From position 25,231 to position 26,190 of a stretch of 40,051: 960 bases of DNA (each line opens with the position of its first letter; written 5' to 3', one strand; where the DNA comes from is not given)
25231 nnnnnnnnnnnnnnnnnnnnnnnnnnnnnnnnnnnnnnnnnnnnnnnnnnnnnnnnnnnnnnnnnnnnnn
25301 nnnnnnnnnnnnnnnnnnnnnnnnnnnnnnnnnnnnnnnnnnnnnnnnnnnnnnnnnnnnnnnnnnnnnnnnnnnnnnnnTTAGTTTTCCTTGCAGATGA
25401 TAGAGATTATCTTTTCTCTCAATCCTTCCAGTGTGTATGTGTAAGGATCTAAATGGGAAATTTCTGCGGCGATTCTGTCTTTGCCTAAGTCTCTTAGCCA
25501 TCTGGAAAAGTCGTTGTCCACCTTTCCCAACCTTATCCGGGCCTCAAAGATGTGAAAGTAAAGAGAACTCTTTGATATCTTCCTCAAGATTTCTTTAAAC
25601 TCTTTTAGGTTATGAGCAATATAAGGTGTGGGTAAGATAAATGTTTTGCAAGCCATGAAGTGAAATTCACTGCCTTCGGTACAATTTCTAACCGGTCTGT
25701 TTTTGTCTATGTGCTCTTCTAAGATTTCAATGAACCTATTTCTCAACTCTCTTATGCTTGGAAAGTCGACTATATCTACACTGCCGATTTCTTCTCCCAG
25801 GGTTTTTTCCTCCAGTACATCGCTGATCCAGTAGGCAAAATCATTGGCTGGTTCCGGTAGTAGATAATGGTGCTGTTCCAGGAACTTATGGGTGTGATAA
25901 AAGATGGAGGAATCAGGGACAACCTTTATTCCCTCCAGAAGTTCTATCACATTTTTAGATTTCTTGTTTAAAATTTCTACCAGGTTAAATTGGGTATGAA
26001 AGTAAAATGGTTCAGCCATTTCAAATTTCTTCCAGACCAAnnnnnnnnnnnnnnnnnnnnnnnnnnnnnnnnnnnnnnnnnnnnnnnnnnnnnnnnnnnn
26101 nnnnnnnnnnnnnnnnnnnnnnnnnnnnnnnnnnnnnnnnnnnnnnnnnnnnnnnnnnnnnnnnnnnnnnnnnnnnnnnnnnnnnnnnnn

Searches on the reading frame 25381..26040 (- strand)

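Call 84: search_protein_families(library=pfam, proteins=[window:25381-26040:-], max_evalue=0.00001)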
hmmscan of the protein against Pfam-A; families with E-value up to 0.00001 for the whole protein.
window:25381-26040:- (219 aa): 1 family
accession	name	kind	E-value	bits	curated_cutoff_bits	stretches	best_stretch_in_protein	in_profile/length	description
PF19027.5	DUF5752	-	1.7e-67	227.3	23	1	10-215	2-207/208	Family of unknown function (DUF5752)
